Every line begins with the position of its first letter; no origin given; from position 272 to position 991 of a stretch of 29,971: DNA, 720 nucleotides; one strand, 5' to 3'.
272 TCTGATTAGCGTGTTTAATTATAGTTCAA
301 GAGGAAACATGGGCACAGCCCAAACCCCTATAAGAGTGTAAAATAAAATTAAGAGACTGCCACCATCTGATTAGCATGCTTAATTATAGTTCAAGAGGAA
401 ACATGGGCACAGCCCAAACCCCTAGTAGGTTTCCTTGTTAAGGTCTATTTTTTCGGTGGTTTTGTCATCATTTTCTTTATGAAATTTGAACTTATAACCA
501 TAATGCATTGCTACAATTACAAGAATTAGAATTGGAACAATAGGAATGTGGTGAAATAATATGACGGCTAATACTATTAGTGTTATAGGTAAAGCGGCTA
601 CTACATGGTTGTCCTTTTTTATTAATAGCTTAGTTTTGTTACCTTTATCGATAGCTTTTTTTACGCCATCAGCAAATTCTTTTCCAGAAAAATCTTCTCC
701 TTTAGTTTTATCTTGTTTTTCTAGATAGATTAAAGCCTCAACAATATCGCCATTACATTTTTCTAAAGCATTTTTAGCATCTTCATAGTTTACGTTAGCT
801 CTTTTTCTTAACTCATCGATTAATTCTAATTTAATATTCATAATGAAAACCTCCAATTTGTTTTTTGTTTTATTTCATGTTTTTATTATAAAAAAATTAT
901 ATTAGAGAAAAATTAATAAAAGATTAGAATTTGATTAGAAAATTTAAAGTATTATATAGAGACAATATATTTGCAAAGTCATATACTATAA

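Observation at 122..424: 94-bp tandem direct repeat (3.2 copies) abutting the 3' end of a DUF4342 gene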

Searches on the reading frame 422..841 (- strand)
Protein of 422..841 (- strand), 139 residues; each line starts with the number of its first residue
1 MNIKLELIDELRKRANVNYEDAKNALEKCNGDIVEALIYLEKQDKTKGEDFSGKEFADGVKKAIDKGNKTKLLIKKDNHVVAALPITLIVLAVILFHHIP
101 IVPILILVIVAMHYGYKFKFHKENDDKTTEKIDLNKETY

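Call 10: find_encoding_contigs(protein=window:422-841:-, flank=3000, max_places=10)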
Protein window:422-841:- (139 aa): 7 contigs read that carry it; 4 places shown.
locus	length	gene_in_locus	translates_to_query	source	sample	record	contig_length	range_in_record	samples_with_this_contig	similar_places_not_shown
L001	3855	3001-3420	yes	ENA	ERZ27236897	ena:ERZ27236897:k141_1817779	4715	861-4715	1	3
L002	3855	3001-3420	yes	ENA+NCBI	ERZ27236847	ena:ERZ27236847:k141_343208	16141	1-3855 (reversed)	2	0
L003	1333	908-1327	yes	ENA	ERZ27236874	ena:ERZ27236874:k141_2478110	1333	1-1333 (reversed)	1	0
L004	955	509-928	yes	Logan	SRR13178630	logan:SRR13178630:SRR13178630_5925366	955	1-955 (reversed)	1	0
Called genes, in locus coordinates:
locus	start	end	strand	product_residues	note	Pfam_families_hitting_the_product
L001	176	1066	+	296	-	PF02645:DegV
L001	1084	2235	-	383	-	PF00015:MCPsignal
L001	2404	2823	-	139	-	-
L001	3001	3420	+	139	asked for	PF14242:DUF4342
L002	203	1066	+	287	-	PF02645:DegV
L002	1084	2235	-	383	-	PF00015:MCPsignal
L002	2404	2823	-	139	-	-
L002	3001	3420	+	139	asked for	PF14242:DUF4342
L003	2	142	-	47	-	?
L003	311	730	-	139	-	-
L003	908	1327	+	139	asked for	PF14242:DUF4342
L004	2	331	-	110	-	?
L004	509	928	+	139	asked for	PF14242:DUF4342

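Call 15: find_homologous_proteins(query=window:422-841:-)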
Query window:422-841:- (139 aa): 122 proteins with E <= 0.001 among 259 candidates; the best 120 are listed.
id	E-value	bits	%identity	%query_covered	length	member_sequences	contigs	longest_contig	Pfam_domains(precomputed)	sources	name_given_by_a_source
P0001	1.3e-78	279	94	100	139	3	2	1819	PF14242.12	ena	-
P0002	3.8e-62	226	77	98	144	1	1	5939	PF14242.12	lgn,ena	-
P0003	3.5e-34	136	55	91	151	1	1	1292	PF14242.12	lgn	-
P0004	5.2e-33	132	55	98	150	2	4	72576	PF14242.12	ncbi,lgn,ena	-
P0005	3.8e-32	129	50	92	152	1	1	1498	PF14242.12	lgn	-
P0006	2.6e-31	127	50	96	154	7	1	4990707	PF14242.12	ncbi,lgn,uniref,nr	ncbi:DUF4342 domain-containing protein [Clostridium pasteurianum]|uniref:Translation elongation fact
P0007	5.2e-31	126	51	96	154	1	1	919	PF14242.12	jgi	-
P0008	3.4e-30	123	49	96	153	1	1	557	PF14242.12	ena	-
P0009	5.6e-30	122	52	96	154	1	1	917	PF14242.12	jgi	jgi:hypothetical protein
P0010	5.9e-30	122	50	96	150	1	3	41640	PF14242.12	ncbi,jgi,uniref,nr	ncbi:DUF4342 domain-containing protein [Clostridium sp.]|jgi:hypothetical protein|uniref:DUF4342 dom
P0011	1.3e-29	121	48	96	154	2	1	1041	PF14242.12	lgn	-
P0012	1.1e-28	118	52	91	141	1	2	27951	PF14242.12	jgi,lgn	-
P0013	1.3e-28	118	52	91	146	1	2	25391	PF14242.12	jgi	jgi:hypothetical protein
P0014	1.3e-28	118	51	98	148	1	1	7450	PF14242.12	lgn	-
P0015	1.3e-28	118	48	96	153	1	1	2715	PF14242.12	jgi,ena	-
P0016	1.8e-28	117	49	98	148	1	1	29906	PF14242.12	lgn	-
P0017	2.1e-28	117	49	98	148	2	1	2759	PF14242.12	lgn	-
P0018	2.3e-28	117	51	86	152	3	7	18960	PF14242.12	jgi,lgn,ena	-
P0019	3.0e-28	117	49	95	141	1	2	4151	PF14242.12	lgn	-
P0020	3.0e-28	117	51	91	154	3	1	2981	PF14242.12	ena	-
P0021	3.4e-28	116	49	95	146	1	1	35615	PF14242.12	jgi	jgi:ATP-dependent Zn protease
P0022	5.8e-28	116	48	96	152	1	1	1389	PF14242.12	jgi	-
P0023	1.0e-27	115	46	100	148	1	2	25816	PF14242.12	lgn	-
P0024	1.0e-27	115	47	96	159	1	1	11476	PF14242.12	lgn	-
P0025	1.1e-27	115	47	96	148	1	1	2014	PF14242.12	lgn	-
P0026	1.1e-27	115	49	98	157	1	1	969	PF14242.12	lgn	-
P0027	1.4e-27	114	47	93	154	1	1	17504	PF14242.12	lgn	-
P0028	1.4e-27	114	52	91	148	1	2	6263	PF14242.12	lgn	-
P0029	1.4e-27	114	48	96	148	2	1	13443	PF14242.12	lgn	-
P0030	3.3e-27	113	46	100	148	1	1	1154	PF14242.12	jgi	-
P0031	4.0e-27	113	48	99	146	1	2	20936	PF14242.12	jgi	jgi:hypothetical protein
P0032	4.6e-27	113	46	99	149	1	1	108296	PF14242.12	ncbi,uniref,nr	ncbi:hypothetical protein CPJCM30710_14410 [Clostridium polyendosporum]|uniref:DUF4342 domain-contai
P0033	5.3e-27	113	47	96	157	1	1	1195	PF14242.12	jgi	jgi:molybdopterin converting factor small subunit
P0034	6.2e-27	112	45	100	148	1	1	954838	PF14242.12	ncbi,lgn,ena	-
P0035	8.3e-27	112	46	96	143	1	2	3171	PF14242.12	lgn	-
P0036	1.0e-26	112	48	96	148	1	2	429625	PF14242.12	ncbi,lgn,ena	-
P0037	1.1e-26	112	50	87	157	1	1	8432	PF14242.12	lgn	-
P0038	2.9e-26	110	52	91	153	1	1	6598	PF14242.12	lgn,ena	-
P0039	3.1e-26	110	50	86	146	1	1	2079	PF14242.12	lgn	-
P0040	3.4e-26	110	48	91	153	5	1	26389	PF14242.12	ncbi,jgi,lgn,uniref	ncbi:DUF4342 domain-containing protein [Clostridium sp.]|jgi:ABC-type sugar transport system permeas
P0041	6.0e-26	109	42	98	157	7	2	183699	PF14242.12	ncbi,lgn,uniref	ncbi:DUF4342 domain-containing protein [Candidatus Clostridium radicumherbarum]|uniref:DUF4342 domai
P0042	7.3e-26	109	46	96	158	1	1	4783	PF14242.12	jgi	-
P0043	9.3e-26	109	50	91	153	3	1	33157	PF14242.12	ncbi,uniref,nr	ncbi:DUF4342 domain-containing protein [Clostridium sp.]|uniref:DUF4342 domain-containing protein n=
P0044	1.2e-25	108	50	91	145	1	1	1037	PF14242.12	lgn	-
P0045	2.8e-25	107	50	91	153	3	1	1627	PF14242.12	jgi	-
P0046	3.0e-25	107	45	96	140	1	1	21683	PF14242.12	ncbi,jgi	jgi:Domain of unknown function (DUF4342)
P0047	5.3e-25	106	49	92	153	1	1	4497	PF14242.12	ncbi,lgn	-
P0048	5.7e-25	106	49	92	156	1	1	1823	PF14242.12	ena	-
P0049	6.4e-25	106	44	96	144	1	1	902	PF14242.12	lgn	-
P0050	8.5e-25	105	47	96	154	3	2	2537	PF14242.12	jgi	jgi:hypothetical protein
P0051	9.1e-25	105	46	99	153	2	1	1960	PF14242.12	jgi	jgi:lipopolysaccharide/colanic/teichoic acid biosynthesis glycosyltransferase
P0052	1.5e-24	105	49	91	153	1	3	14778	PF14242.12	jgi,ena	-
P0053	2.8e-24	104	48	86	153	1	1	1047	PF14242.12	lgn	-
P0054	3.8e-24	103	45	91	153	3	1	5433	PF14242.12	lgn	-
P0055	4.0e-24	103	47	91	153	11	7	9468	PF14242.12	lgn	-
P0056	4.3e-24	103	46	89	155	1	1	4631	PF14242.12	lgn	-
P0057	4.4e-24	103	45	96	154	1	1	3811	PF14242.12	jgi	jgi:hypothetical protein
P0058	5.0e-24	103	47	91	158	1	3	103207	PF14242.12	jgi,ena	-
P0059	8.9e-24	102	45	89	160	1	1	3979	PF14242.12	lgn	-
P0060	1.7e-23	101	48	86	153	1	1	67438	PF14242.12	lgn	-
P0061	1.9e-23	101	47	91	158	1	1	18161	PF14242.12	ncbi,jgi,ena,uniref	ncbi:MAG TPA: DUF4342 domain-containing protein [Clostridium sp.]|uniref:DUF4342 domain-containing p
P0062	2.3e-23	101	45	89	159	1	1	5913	PF14242.12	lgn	-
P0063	2.9e-23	100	47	92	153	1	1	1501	PF14242.12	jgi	-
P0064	3.0e-23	100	54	81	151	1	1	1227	PF14242.12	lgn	-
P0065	4.0e-23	100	49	86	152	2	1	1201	PF14242.12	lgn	-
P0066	4.4e-23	100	44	96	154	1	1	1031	PF14242.12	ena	-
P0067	4.5e-23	100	45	96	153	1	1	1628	PF14242.12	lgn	-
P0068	6.3e-23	99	45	98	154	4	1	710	PF14242.12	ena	-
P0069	7.5e-23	99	46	86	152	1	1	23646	PF14242.12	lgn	-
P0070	8.6e-23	99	44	98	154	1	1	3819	PF14242.12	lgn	-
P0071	8.9e-23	99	46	97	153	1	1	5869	PF14242.12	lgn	-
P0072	1.8e-22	98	45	96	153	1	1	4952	PF14242.12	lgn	-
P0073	2.1e-22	98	48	87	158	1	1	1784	PF14242.12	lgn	-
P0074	2.2e-22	98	46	86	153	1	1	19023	PF14242.12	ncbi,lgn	ncbi:MAG: DUF4342 domain-containing protein [Syntrophomonadaceae bacterium]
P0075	2.9e-22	97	46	96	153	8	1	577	PF14242.12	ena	-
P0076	3.4e-22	97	47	97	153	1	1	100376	PF14242.12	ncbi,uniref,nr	ncbi:DUF4342 domain-containing protein [Clostridium algoriphilum]|uniref:DUF4342 domain-containing p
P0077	3.6e-22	97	47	96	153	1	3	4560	PF14242.12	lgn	-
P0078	4.0e-22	97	45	97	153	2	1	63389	PF14242.12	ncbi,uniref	ncbi:DUF4342 domain-containing protein [Clostridium thailandense]|uniref:DUF4342 domain-containing p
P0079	4.1e-22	97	48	87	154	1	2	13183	PF14242.12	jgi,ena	-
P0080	4.5e-22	97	47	98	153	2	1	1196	PF14242.12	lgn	-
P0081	5.2e-22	96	49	95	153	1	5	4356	PF14242.12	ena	-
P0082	5.6e-22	96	47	86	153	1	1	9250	PF14242.12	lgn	-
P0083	5.8e-22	96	45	86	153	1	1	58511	PF14242.12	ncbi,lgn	ncbi:MAG: DUF4342 domain-containing protein [Syntrophomonas sp.]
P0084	6.1e-22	96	46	88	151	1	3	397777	PF14242.12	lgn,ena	-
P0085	7.5e-22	96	45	97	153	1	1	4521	PF14242.12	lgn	-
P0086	9.9e-22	95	57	61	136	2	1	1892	PF14242.12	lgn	-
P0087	1.0e-21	95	43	91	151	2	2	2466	PF14242.12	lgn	-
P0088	1.8e-21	95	43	91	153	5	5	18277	PF14242.12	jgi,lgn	-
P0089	2.0e-21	95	46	96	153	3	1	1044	PF14242.12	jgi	-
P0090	2.2e-21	94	49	95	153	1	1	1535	PF14242.12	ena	-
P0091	2.5e-21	94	48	91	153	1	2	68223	PF14242.12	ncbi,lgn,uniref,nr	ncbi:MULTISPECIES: DUF4342 domain-containing protein [Clostridium]|uniref:DUF4342 domain-containing 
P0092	3.2e-21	94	46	92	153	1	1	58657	PF14242.12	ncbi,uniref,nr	ncbi:DUF4342 domain-containing protein [Clostridium frigoris]|uniref:DUF4342 domain-containing prote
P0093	3.5e-21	94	44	88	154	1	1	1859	PF14242.12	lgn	-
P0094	5.4e-21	93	43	88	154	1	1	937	PF14242.12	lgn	-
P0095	5.4e-21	93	43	87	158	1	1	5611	PF14242.12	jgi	jgi:hypothetical protein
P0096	7.1e-21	93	49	95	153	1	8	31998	PF14242.12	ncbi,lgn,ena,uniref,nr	ncbi:DUF4342 domain-containing protein [Clostridium sp.]|uniref:DUF4342 domain-containing protein n=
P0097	9.9e-21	92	46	89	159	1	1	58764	PF14242.12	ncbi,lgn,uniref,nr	ncbi:DUF4342 domain-containing protein [Paramaledivibacter caminithermalis]|uniref:DUF4342 domain-co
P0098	1.0e-20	92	42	98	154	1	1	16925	PF14242.12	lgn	-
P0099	1.1e-20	92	46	89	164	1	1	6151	PF14242.12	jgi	jgi:hypothetical protein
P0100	1.1e-20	92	42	88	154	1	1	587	PF14242.12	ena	-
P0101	1.3e-20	92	47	96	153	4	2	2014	PF14242.12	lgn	-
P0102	1.4e-20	92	43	95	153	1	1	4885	PF14242.12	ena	-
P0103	1.5e-20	92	44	88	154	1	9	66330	PF14242.12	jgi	-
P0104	1.7e-20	92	42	91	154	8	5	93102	PF14242.12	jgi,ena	-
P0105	1.8e-20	91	52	61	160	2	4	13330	PF14242.12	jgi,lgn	-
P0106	3.5e-20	90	44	88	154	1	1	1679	PF14242.12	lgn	-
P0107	4.5e-20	90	47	78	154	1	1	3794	PF14242.12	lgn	-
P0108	4.5e-20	90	44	91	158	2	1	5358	PF14242.12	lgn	-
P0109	4.7e-20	90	44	91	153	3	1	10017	PF14242.12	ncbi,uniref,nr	ncbi:DUF4342 domain-containing protein [Clostridium psychrophilum]|uniref:DUF4342 domain-containing 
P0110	6.6e-20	90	42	98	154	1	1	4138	PF14242.12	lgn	-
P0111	1.0e-19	89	44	81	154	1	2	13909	PF14242.12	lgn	-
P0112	1.6e-19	88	45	76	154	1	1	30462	PF14242.12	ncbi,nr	ncbi:MAG TPA: DUF4342 domain-containing protein [Syntrophomonadaceae bacterium]|nr:DUF4342 domain-co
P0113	2.1e-19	88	42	97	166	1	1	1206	PF14242.12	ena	-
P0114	2.5e-19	88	43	91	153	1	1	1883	PF14242.12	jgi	jgi:hypothetical protein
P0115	3.5e-19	87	49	61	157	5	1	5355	PF14242.12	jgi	-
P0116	4.5e-19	87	48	90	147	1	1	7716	PF14242.12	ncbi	ncbi:DUF4342 domain-containing protein, partial [Clostridium sp.]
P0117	7.7e-19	86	50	76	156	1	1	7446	PF14242.12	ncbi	-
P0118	8.5e-19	86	42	93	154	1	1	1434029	PF14242.12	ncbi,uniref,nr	ncbi:DUF4342 domain-containing protein [Clostridium ganghwense]|uniref:DUF4342 domain-containing pro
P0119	1.5e-17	82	43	81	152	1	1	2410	PF14242.12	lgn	-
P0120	4.8e-17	80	42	81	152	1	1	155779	PF14242.12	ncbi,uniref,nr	ncbi:DUF4342 domain-containing protein [Clostridium brassicae]|uniref:DUF4342 domain-containing prot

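Call 18: find_encoding_contigs(protein=P0001, flank=5000, max_places=10)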
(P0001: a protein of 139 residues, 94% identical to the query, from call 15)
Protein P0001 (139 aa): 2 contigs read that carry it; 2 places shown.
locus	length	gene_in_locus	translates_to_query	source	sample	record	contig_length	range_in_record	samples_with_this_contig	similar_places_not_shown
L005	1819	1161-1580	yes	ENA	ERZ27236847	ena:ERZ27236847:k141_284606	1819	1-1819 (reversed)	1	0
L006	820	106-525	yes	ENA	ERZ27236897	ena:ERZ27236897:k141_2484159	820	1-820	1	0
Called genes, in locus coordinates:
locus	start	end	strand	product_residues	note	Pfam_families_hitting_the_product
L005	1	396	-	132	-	?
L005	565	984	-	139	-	-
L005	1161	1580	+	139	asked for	PF14242:DUF4342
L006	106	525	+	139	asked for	PF14242:DUF4342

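Call 19: find_encoding_contigs(protein=P0002, flank=5000, max_places=10)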
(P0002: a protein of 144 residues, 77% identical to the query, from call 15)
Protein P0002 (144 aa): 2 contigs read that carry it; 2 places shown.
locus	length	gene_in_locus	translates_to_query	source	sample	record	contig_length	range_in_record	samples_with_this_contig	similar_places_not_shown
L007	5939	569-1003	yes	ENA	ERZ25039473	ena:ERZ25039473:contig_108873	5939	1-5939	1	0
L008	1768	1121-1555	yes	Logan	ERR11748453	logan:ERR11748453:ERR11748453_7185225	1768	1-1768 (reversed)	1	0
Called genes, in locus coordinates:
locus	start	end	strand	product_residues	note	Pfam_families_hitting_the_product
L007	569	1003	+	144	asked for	PF14242:DUF4342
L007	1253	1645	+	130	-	PF00072:Response_reg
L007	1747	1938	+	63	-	PF00486:Trans_reg_C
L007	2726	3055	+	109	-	PF00512:HisKA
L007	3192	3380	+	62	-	PF02518:HATPase_c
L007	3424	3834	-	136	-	PF00480:ROK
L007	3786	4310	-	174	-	PF00480:ROK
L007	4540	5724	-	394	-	PF00155:Aminotran_1_2, PF00266:Aminotran_5 (faint), PF01041:DegT_DnrJ_EryC1 (weak)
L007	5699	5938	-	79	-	?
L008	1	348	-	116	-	?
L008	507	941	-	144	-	-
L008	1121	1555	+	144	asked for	PF14242:DUF4342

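Call 35: find_homologous_proteins(query=L007:1253-1645:+, max_evalue=1e-30)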
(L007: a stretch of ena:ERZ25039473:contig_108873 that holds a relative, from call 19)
Query L007:1253-1645:+ (130 aa): 5369 proteins with E <= 1e-30 among 8000 candidates; the best 120 are listed.
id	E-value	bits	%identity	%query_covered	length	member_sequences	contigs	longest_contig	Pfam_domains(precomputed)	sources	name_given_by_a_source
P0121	9.3e-75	266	100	100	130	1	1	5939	PF00072.31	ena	-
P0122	1.1e-72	260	98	99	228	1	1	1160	PF00486.35,PF00072.31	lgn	-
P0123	6.6e-67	241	91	99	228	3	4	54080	PF00486.35,PF00072.31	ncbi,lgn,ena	-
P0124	1.7e-61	224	81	100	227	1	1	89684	PF00486.35,PF00072.31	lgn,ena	-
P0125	3.3e-58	213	78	98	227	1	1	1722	PF00486.35,PF00072.31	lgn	-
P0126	1.7e-57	211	77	98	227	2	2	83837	PF00486.35,PF00072.31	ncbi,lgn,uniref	ncbi:MAG: response regulator transcription factor [Clostridium sp.]|uniref:response regulator transc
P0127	2.0e-57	211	77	98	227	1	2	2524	PF00486.35,PF00072.31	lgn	-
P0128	2.4e-57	210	78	98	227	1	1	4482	PF00486.35,PF00072.31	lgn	-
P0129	3.1e-57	210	82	93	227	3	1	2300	PF00486.35,PF00072.31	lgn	-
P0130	3.2e-57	210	77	98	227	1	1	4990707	PF00486.35,PF00072.31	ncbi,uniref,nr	ncbi:response regulator transcription factor [Clostridium pasteurianum]|uniref:Stage 0 sporulation p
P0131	1.2e-56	208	78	99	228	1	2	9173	PF00486.35,PF00072.31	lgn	-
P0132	2.7e-56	207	77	100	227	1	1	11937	PF00486.35,PF00072.31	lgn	-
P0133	4.7e-56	206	74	99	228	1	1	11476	PF00486.35,PF00072.31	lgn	-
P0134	5.6e-56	206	76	100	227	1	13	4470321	PF00486.35,PF00072.31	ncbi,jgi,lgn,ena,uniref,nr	ncbi:response regulator ArlR [Clostridium pasteurianum DSM 525 = ATCC 6013]|uniref:Stage 0 sporulati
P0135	5.6e-56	206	78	100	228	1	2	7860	PF00486.35,PF00072.31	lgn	-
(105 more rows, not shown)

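Call 36: find_encoding_contigs(protein=P0123, flank=3000, max_places=10)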
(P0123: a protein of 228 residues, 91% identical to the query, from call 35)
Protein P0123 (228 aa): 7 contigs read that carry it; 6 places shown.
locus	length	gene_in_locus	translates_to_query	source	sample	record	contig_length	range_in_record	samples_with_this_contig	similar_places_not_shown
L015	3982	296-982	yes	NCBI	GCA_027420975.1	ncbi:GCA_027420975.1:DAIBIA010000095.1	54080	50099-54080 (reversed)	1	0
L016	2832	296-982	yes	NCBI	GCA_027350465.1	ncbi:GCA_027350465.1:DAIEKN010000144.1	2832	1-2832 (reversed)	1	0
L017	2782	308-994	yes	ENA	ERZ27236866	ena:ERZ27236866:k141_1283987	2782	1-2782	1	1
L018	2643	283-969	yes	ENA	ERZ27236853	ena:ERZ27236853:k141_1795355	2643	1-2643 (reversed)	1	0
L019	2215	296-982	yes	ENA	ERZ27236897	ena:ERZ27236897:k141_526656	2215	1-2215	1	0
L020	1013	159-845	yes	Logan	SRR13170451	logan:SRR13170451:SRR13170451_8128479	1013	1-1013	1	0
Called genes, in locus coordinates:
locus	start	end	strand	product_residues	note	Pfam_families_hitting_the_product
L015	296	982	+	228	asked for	PF00072:Response_reg, PF00486:Trans_reg_C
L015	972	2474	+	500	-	PF13589:HATPase_c_3 (faint), PF00672:HAMP, PF00512:HisKA, PF02518:HATPase_c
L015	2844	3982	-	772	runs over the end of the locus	PF12698:ABC2_membrane_3, PF01061:ABC2_membrane (weak)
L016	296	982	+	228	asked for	PF00072:Response_reg, PF00486:Trans_reg_C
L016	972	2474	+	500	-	PF13589:HATPase_c_3 (faint), PF00672:HAMP, PF00512:HisKA, PF02518:HATPase_c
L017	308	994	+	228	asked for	PF00072:Response_reg, PF00486:Trans_reg_C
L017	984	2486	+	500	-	PF13589:HATPase_c_3 (faint), PF00672:HAMP, PF00512:HisKA, PF02518:HATPase_c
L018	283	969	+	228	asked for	PF00072:Response_reg, PF00486:Trans_reg_C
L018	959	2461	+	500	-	PF13589:HATPase_c_3 (faint), PF00672:HAMP, PF00512:HisKA, PF02518:HATPase_c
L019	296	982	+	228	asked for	PF00072:Response_reg, PF00486:Trans_reg_C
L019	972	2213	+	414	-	?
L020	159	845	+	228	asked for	PF00072:Response_reg, PF00486:Trans_reg_C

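Call 40: find_encoding_contigs(protein=P0124, flank=2500, max_places=3)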
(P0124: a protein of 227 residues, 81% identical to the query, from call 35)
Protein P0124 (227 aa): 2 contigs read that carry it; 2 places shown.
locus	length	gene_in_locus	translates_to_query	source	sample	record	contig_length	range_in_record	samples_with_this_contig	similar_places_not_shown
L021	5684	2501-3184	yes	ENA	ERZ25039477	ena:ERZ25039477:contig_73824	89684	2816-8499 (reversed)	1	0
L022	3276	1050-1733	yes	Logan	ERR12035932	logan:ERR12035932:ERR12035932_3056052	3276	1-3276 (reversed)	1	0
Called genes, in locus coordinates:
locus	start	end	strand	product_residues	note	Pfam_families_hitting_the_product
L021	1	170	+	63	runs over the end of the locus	-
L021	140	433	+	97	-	PF14242:DUF4342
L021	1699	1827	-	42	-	-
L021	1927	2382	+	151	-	PF12724:Flavodoxin_5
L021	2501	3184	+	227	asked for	PF00072:Response_reg, PF00486:Trans_reg_C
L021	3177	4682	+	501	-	PF00672:HAMP, PF00512:HisKA, PF02518:HATPase_c, PF13589:HATPase_c_3 (weak)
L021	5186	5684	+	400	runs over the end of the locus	PF13535:ATP-grasp_4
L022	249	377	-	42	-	-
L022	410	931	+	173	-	PF12641:Flavodoxin_3 (weak), PF12724:Flavodoxin_5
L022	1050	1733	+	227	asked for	PF00072:Response_reg, PF00486:Trans_reg_C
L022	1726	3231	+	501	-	PF00672:HAMP, PF00512:HisKA, PF02518:HATPase_c, PF13589:HATPase_c_3 (weak)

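Call 47: search_protein_families(library=pfam, proteins=[window:422-841:-])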
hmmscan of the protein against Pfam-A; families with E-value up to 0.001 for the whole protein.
window:422-841:- (139 aa): 2 families
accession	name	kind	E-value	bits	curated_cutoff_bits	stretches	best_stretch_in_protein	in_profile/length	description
PF14242.11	DUF4342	-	1.8e-13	50.8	25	1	46-122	5-81/81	Domain of unknown function (DUF4342)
PF19026.7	UBA_HYPK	-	0.00069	19.4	27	0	21-40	21-40/41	HYPK UBA domain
